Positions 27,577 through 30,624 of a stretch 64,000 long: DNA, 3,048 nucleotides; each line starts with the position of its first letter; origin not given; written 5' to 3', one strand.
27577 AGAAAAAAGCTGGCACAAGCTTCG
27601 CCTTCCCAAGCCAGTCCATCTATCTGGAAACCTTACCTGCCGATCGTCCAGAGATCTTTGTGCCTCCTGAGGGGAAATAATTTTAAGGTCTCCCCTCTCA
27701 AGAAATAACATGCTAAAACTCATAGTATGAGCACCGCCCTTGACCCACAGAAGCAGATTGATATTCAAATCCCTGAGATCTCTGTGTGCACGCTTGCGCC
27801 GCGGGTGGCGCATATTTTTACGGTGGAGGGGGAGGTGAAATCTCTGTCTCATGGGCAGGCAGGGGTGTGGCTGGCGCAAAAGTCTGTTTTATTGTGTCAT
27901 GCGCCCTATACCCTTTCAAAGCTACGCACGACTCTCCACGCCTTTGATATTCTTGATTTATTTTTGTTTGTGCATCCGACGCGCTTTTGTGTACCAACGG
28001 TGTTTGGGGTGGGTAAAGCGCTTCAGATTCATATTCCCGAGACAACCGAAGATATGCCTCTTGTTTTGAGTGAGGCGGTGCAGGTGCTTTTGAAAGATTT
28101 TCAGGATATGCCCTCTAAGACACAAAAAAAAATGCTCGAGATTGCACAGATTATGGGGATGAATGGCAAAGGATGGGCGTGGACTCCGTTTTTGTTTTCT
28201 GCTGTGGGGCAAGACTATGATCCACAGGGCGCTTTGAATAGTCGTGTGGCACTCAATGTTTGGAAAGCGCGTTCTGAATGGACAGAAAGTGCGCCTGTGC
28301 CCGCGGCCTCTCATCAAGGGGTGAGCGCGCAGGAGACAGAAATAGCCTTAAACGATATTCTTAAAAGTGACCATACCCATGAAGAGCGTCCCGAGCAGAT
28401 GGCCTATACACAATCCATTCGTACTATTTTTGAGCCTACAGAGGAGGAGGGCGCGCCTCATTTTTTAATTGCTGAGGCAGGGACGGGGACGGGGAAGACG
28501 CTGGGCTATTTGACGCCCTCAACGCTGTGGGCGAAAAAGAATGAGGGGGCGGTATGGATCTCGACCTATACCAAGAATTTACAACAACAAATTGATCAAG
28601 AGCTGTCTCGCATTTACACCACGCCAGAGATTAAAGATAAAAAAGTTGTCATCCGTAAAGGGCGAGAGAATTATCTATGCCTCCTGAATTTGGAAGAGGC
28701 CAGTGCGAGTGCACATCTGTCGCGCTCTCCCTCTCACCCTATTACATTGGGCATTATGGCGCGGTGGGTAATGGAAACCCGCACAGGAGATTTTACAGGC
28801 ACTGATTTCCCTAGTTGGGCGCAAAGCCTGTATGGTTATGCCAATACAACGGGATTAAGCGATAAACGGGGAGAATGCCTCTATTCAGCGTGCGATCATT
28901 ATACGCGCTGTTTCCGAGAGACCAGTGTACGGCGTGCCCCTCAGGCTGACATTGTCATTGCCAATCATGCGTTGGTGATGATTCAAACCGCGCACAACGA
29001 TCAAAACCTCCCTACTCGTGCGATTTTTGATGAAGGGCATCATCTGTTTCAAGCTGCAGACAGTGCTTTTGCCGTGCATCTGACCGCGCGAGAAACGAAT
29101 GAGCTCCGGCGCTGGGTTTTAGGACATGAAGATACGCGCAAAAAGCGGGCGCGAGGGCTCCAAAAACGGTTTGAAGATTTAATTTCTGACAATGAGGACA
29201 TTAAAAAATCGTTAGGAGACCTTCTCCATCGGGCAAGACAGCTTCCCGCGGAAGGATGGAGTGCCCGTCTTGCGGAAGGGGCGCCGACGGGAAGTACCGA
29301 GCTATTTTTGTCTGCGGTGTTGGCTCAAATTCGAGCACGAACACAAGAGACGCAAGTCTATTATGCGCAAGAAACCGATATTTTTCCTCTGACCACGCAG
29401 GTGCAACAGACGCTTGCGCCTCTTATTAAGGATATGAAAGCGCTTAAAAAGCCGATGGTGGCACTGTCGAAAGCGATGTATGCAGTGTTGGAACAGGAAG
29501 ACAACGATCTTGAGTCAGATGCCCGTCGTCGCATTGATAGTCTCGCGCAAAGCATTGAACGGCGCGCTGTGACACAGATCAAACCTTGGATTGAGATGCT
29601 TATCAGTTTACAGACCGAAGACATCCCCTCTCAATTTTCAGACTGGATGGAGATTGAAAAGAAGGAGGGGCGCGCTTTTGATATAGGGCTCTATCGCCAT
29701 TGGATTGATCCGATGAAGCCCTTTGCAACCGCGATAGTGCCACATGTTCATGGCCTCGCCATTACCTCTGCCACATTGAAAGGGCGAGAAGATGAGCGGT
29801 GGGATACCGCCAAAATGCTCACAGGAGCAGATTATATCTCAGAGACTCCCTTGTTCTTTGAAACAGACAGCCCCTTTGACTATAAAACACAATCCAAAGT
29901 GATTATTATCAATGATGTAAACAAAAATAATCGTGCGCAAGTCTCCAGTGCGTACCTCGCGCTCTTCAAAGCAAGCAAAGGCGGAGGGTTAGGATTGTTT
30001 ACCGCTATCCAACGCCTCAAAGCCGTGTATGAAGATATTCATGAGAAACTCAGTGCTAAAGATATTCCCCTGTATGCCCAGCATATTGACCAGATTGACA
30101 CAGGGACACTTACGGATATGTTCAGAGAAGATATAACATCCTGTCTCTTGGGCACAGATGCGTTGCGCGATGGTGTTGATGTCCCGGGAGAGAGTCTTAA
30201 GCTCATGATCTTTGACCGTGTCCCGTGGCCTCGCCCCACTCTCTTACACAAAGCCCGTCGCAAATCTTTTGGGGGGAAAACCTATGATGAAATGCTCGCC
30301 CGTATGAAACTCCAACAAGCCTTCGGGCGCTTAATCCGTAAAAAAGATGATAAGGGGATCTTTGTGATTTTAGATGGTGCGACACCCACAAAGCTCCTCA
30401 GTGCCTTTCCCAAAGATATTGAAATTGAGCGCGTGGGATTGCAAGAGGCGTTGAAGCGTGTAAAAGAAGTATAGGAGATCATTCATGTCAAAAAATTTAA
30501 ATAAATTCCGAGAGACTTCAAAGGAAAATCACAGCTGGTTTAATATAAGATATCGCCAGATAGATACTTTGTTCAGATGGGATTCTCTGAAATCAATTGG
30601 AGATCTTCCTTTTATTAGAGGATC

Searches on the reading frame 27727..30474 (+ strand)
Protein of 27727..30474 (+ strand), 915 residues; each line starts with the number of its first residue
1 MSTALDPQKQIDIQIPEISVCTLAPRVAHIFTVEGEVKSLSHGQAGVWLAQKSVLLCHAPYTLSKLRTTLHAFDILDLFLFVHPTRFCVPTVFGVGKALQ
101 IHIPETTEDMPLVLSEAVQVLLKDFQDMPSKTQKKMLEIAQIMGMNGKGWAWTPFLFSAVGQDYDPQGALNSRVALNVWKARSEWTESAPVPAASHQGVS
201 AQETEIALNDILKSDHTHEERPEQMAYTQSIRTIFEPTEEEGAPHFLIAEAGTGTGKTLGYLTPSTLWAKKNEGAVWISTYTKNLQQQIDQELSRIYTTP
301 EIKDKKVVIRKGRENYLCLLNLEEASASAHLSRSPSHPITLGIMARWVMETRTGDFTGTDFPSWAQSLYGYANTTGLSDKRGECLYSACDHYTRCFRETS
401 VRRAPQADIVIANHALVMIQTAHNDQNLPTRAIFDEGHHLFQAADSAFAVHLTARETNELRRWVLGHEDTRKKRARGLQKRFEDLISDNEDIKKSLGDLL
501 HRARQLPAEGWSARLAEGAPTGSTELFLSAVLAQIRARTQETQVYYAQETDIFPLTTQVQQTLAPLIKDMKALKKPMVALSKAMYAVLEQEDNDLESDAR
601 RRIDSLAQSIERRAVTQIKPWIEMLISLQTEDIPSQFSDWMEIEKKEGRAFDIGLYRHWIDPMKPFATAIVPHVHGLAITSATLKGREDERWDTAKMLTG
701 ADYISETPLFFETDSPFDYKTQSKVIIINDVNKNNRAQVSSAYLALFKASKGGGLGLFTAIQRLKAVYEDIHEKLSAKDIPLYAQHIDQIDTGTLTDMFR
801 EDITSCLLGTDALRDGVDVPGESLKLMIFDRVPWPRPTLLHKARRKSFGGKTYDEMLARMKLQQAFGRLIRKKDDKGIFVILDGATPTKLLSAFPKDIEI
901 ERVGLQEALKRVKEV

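Call 47: search_protein_families(library=pfam, proteins=[window:27727-30474:+], max_evalue=0.001)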
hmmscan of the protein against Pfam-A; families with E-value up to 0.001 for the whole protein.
window:27727-30474:+ (915 aa): 2 families
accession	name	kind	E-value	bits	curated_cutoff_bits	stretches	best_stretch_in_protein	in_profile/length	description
PF13307.12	Helicase_C_2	-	2.4e-22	80.2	25.3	1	745-888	3-156/170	Helicase C-terminal domain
PF00270.35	DEAD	-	2.5e-05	24.5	26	0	247-303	17-75/167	DEAD/DEAH box helicase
